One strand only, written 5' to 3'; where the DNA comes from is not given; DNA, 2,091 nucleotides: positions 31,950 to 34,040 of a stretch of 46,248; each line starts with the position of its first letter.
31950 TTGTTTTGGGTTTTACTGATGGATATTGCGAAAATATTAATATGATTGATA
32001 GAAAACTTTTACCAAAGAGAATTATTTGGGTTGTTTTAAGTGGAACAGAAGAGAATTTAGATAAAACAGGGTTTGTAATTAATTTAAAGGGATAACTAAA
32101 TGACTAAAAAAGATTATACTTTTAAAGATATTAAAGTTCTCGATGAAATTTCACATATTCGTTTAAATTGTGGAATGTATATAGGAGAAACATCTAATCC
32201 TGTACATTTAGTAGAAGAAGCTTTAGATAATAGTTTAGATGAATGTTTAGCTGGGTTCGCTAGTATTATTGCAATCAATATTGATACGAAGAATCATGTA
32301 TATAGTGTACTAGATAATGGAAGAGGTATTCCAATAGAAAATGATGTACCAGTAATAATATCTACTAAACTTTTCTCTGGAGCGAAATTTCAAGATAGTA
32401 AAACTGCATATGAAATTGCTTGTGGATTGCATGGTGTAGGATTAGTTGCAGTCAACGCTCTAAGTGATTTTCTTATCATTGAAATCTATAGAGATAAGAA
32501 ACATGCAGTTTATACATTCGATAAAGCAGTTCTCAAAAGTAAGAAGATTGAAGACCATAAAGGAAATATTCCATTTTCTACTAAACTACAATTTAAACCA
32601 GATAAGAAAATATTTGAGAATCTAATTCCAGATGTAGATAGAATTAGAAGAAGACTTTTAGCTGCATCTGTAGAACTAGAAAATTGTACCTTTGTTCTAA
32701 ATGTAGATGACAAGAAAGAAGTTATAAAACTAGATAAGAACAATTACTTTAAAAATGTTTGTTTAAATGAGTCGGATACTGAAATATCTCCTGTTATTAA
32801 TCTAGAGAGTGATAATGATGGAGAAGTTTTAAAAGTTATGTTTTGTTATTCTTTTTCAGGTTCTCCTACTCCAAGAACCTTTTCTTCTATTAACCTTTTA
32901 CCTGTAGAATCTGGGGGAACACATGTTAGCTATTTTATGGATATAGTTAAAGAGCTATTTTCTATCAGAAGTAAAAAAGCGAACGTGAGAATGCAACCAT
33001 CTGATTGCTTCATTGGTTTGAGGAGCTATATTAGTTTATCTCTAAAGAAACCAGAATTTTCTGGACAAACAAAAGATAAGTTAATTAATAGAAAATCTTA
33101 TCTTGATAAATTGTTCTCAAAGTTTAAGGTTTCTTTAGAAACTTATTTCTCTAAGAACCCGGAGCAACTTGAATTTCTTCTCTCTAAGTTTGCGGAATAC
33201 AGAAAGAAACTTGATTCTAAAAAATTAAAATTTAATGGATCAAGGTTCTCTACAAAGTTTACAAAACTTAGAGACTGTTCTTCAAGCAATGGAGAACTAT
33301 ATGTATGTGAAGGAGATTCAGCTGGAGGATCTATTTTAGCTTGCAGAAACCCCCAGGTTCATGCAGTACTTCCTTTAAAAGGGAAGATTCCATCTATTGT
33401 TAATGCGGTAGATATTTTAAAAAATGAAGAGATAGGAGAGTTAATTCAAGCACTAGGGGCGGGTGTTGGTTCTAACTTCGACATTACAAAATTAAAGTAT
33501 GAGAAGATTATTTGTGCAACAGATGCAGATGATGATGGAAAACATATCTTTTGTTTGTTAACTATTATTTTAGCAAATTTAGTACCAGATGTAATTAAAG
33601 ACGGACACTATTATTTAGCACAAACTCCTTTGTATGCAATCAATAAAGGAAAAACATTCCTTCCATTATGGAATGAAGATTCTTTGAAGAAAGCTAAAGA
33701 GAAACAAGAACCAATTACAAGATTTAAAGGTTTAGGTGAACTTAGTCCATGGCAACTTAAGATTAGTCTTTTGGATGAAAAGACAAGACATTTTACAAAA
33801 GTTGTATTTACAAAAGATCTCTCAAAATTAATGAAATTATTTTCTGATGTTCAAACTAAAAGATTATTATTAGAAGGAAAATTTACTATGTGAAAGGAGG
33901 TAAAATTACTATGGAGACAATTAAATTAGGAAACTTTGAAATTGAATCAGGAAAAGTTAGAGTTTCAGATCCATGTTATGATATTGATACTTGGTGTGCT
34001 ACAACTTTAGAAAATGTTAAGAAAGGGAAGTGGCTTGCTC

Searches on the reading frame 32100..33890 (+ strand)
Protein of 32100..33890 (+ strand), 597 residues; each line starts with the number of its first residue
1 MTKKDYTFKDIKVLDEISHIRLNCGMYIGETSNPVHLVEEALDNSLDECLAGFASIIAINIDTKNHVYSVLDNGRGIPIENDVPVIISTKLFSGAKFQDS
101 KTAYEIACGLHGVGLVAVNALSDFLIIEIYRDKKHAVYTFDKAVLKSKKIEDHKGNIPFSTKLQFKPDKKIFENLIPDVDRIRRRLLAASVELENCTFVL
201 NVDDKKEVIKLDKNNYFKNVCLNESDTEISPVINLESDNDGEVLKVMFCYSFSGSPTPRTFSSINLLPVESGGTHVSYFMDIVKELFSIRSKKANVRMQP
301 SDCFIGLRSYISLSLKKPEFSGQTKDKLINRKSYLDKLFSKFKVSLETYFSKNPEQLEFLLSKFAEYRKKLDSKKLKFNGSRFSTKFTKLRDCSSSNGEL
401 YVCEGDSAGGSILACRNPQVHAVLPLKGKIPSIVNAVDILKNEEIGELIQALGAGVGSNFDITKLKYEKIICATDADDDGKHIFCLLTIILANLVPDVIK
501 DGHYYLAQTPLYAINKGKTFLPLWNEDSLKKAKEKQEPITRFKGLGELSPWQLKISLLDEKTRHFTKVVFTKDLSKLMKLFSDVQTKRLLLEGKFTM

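Call 44: search_protein_families(library=phrogs, proteins=[window:32100-33890:+], max_evalue=0.001)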
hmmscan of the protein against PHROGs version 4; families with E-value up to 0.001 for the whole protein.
window:32100-33890:+ (597 aa): 3 families
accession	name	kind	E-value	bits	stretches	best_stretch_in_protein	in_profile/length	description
phrog_543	-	DNA, RNA and nucleotide metabolism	8.6e-116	388.7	1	2-581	19-624/661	DNA topoisomerase II large subunit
phrog_28877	-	DNA, RNA and nucleotide metabolism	4.7e-42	144.7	2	370-581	418-650/1441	DNA topoisomerase II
phrog_7229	-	DNA, RNA and nucleotide metabolism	7.8e-16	59.3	1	441-577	11-146/172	DNA topoisomerase II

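Call 57: search_dna_similar(query=window:32100-33890:+, collection=phages, mode=protein, max_rows=12)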
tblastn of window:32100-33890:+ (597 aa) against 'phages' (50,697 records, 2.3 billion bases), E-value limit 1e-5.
Records with a match: 2289; places in all: 2295; records where one place covers at least 80% of the query: 1695.
Best place of each record, by identity: <60% 2289.
By first word of the organism name: Escherichia 675; Klebsiella 335; Salmonella 207; Shigella 89; Aeromonas 81; Acinetobacter 77; Erwinia 69; Vibrio 68; Enterobacter 58; Campylobacter 53; and 61 more.
By host as written in the record: Escherichia coli 282; - 280; Klebsiella pneumoniae 114; Erwinia amylovora 46; Escherichia coli O157:H7 38; Aeromonas salmonicida 29; Salmonella enterica 29; Escherichia coli B 28; and 585 more.
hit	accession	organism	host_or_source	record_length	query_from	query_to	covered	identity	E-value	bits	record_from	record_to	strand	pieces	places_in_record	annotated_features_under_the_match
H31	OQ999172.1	Listeria phage LIS04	Listeria innocua ATCC 51742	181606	1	592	99%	33.5%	6e-90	310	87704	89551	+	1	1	DNA topoisomerase II large subunit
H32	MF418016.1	Bacillus phage vB_BceM-HSE3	Bacillus cereus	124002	5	592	98%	33.1%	3e-86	299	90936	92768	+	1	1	DNA gyrase subunit B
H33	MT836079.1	Bacteriophage sp.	human fecal samples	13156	1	580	97%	33.0%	1e-75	268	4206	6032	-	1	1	record has no annotation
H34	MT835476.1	Bacteriophage sp.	human fecal samples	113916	11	568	93%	34.2%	8e-80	280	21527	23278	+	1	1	record has no annotation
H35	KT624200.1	Bacillus phage SP-15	Bacillus subtilis W-23-S(r); Bacillus ...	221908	4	594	99%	32.2%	5e-87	301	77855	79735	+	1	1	DNA gyrase subunit B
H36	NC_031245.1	Bacillus phage SP-15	Bacillus subtilis W-23-S(r); Bacillus ...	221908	4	594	99%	32.2%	5e-87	301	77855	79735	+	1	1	DNA topoisomerase II large subunit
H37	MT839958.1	Bacteriophage sp.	human fecal samples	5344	1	588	98%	31.6%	3e-66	240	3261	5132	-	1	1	record has no annotation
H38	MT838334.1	Bacteriophage sp.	human fecal samples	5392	5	580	96%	32.0%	3e-72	258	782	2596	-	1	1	record has no annotation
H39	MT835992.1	Bacteriophage sp.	human fecal samples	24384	1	588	98%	31.3%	7e-64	233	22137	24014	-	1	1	record has no annotation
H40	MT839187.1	Bacteriophage sp.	human fecal samples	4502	5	592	98%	31.3%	3e-72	258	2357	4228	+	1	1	record has no annotation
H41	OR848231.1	Listeria phage LM 4-14-1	Listeria monocytogenes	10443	5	568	94%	32.4%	2e-67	244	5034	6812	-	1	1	record has no annotation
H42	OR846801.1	Listeria phage LM 4-11-1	Listeria monocytogenes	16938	5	568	94%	32.4%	3e-67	244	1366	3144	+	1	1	record has no annotation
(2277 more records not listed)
